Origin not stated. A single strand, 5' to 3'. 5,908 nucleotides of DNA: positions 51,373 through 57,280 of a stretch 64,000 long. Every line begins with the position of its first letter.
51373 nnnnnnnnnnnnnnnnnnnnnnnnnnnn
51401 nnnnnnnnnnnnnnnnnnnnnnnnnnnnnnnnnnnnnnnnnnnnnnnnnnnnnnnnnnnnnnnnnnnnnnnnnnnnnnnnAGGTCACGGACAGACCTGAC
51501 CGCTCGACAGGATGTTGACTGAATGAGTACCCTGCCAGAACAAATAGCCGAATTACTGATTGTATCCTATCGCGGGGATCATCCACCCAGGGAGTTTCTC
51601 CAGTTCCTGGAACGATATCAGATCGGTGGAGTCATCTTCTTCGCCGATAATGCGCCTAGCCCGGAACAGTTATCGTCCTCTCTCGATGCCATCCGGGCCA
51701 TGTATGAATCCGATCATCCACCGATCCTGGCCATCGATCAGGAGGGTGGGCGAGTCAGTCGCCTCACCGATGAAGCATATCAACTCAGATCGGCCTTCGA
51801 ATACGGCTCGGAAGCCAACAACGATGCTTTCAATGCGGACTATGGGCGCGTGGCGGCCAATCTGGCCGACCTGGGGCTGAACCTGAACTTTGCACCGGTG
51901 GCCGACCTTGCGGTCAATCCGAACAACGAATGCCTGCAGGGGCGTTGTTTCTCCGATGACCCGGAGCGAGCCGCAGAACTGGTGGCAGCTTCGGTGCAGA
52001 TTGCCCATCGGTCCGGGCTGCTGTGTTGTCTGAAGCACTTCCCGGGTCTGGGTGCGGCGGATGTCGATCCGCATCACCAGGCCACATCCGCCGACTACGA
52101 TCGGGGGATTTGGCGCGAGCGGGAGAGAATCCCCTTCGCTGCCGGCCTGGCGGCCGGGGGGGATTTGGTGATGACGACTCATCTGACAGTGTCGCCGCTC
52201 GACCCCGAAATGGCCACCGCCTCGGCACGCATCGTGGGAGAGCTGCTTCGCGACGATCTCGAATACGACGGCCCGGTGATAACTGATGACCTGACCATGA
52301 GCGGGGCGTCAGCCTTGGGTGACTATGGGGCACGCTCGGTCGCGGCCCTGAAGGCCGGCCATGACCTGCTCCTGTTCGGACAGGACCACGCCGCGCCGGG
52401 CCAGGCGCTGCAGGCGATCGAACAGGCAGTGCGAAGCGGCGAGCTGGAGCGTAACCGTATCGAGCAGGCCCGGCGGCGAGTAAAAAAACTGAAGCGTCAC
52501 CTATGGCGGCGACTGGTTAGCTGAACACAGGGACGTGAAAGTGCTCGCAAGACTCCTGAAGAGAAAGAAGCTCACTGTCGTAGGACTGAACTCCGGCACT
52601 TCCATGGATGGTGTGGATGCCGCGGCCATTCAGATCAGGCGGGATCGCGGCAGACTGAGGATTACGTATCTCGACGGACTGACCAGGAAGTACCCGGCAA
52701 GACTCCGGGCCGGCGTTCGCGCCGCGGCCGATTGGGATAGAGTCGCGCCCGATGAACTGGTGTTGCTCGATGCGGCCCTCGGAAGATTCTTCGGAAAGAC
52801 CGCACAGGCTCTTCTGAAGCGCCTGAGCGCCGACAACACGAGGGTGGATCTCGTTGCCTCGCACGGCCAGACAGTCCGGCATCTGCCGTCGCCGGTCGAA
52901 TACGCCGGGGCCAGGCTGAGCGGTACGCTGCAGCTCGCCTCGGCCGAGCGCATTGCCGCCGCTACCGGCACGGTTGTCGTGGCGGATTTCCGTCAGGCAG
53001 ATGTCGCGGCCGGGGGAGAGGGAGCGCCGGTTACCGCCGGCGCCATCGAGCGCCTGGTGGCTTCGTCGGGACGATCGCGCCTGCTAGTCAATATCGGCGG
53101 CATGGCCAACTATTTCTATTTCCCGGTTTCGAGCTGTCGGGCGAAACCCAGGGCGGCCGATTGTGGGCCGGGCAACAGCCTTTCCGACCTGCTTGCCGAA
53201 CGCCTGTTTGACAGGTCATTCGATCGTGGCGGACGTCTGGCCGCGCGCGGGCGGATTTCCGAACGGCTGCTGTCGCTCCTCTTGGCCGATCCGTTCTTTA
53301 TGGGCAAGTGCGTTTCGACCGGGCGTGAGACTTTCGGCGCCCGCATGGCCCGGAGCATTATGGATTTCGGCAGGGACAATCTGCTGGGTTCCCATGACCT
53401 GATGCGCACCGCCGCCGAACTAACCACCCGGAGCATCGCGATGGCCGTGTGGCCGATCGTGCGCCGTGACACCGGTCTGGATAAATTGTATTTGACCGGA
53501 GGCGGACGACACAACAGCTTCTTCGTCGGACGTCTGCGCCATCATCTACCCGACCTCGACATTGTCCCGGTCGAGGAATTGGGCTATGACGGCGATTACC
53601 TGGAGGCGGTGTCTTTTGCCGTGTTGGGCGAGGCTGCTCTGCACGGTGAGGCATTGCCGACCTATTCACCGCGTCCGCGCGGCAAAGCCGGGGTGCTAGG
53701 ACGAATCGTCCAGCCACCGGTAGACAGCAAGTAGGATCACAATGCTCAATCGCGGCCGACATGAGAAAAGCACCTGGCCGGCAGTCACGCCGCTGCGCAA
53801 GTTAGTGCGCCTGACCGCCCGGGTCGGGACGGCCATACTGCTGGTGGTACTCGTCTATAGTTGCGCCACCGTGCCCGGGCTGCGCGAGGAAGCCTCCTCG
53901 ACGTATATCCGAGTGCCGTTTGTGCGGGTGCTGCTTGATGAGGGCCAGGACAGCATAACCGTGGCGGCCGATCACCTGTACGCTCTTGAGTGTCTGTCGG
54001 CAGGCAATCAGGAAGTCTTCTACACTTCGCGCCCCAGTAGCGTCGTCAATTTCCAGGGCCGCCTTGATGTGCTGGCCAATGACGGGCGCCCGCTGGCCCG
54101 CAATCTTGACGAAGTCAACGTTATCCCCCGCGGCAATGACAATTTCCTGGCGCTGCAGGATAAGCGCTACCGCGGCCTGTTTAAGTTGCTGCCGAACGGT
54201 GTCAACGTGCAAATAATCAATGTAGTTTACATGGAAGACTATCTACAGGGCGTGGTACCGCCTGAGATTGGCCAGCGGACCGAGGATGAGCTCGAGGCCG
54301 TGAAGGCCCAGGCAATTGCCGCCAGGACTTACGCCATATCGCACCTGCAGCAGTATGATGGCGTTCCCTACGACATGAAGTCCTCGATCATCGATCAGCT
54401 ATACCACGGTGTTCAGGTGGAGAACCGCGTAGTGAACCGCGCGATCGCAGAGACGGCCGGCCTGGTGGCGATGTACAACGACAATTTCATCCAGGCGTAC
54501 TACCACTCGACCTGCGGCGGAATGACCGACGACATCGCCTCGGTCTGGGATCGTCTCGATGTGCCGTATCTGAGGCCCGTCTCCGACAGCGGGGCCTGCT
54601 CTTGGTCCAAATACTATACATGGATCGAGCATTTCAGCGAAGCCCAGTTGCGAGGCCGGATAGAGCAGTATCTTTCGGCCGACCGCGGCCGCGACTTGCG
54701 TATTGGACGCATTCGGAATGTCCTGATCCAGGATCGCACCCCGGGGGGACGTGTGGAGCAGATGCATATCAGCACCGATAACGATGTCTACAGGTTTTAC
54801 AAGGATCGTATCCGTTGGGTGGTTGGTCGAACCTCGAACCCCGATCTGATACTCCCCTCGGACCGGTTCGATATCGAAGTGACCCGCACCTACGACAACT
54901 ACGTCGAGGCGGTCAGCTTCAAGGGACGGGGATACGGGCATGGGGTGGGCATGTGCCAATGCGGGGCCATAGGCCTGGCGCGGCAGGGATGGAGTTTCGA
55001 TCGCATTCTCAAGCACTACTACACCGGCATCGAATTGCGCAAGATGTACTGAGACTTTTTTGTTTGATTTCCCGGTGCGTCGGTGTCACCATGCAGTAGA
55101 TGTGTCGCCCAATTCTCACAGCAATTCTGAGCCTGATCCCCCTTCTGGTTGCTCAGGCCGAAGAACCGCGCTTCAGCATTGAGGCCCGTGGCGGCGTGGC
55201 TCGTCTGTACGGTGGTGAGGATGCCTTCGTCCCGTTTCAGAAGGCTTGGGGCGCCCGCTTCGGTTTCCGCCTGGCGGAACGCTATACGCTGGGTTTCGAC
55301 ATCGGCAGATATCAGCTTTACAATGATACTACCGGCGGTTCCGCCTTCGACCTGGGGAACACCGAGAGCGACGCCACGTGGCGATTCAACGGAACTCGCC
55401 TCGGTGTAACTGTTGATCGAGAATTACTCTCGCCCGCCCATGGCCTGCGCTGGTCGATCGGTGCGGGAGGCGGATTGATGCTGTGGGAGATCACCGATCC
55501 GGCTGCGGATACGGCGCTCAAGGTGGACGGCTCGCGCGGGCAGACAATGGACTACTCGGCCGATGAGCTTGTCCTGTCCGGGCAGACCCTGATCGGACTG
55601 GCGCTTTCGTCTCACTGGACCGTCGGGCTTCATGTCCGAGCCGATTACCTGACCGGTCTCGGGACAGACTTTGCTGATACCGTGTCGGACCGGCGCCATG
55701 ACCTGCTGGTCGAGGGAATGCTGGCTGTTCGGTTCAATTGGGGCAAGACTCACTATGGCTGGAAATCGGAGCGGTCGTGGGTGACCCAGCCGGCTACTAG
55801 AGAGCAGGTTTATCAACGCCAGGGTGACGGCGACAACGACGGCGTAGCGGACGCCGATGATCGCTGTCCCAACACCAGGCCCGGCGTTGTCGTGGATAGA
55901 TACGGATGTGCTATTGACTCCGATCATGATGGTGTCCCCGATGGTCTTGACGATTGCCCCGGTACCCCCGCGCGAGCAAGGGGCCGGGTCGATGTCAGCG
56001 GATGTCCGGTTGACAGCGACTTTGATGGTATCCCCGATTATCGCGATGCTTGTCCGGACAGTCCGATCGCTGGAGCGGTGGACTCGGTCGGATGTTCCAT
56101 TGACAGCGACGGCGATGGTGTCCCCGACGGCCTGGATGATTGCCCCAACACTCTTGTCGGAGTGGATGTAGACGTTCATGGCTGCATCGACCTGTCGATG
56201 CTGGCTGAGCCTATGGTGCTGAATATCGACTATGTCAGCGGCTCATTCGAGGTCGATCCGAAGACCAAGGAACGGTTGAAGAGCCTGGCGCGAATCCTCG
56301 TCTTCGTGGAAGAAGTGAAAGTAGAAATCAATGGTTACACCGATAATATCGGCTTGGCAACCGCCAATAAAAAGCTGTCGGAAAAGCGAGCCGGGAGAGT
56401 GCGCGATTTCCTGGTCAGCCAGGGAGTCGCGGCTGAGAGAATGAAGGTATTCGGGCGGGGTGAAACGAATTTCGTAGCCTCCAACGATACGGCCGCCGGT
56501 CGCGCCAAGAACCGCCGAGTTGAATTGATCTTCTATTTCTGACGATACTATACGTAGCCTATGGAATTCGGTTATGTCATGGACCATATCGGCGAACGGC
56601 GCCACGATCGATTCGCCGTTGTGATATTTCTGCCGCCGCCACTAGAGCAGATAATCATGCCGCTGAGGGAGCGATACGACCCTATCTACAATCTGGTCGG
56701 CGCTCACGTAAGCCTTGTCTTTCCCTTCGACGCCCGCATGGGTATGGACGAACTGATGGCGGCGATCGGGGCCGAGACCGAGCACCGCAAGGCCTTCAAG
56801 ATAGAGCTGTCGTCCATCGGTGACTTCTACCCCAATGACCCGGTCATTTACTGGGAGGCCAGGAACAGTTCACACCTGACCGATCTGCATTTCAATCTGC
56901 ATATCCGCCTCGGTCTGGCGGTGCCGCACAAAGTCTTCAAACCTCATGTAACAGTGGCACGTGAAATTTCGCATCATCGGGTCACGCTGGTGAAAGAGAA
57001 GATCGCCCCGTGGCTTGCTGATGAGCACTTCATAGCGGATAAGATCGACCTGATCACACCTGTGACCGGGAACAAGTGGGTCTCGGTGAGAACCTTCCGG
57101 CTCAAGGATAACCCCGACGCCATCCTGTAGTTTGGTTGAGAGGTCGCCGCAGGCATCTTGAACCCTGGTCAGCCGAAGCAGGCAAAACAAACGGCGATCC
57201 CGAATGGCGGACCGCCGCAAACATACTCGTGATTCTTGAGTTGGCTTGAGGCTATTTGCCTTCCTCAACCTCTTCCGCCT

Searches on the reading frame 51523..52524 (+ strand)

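Call 9: search_protein_families(library=pfam, proteins=[window:51523-52524:+], max_evalue=0.001)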
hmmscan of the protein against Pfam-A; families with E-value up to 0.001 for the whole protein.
window:51523-52524:+ (333 aa): 1 family
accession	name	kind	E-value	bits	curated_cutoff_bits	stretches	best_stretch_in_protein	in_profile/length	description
PF00933.27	Glyco_hydro_3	-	2.5e-59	201.7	27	1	3-322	1-315/316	Glycosyl hydrolase family 3 N terminal domain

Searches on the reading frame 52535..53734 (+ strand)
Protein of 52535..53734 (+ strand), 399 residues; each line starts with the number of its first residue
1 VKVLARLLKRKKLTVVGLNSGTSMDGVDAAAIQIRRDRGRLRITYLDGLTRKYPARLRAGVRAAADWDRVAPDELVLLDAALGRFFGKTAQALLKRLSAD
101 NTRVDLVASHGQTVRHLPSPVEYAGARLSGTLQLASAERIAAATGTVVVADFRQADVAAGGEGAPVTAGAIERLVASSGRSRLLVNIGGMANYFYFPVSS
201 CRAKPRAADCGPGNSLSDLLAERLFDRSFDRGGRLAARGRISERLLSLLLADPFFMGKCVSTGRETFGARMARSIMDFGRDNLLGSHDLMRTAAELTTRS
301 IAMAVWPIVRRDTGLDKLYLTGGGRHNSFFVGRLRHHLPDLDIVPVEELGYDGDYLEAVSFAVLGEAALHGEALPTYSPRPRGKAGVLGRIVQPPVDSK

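Call 9: search_protein_families(library=pfam, proteins=[window:52535-53734:+], max_evalue=0.001)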
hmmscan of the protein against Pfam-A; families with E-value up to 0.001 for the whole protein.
window:52535-53734:+ (399 aa): 1 family
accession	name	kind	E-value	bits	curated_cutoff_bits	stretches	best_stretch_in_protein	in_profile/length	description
PF03702.20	AnmK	-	4.1e-69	233.8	24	1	15-383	3-354/367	Anhydro-N-acetylmuramic acid kinase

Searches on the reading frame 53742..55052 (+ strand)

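Call 9: search_protein_families(library=pfam, proteins=[window:53742-55052:+], max_evalue=0.001)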
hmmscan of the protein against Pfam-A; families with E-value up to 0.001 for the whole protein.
window:53742-55052:+ (436 aa): 1 family
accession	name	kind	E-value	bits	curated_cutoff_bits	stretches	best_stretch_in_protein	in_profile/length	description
PF08486.15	SpoIID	-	2.2e-18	67.1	23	1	155-245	4-97/97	Stage II sporulation protein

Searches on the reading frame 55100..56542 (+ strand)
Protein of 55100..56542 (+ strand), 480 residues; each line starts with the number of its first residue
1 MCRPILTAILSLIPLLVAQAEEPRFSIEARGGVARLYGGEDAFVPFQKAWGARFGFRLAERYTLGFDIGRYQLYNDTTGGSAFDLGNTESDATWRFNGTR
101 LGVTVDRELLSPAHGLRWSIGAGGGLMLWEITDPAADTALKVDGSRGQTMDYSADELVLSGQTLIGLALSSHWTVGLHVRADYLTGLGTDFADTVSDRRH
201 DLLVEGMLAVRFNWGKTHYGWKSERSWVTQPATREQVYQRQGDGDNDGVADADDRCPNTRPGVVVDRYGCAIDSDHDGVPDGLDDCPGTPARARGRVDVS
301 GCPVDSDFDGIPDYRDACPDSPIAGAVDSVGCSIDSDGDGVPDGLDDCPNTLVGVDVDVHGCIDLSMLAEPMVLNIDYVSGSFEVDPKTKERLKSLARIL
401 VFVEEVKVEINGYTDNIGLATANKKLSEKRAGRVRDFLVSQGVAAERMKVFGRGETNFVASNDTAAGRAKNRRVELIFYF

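Call 9: search_protein_families(library=pfam, proteins=[window:55100-56542:+], max_evalue=0.001)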
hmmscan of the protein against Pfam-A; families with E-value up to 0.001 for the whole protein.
window:55100-56542:+ (480 aa): 2 families
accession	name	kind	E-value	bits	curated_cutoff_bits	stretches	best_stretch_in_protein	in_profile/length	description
PF00691.25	OmpA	-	8.8e-21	74.5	27.2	1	380-472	4-98/98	OmpA family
PF02412.23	TSP_3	-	7.2e-11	42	25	0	270-290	12-32/36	Thrombospondin type 3 repeat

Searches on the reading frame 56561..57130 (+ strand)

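Call 9: search_protein_families(library=pfam, proteins=[window:56561-57130:+], max_evalue=0.001)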
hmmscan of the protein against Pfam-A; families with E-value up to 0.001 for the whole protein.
window:56561-57130:+ (189 aa): 1 family
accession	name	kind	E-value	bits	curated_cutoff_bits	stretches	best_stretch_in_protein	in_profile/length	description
PF13563.12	2_5_RNA_ligase2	-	1.7e-17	64.3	27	1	25-166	2-147/152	2'-5' RNA ligase superfamily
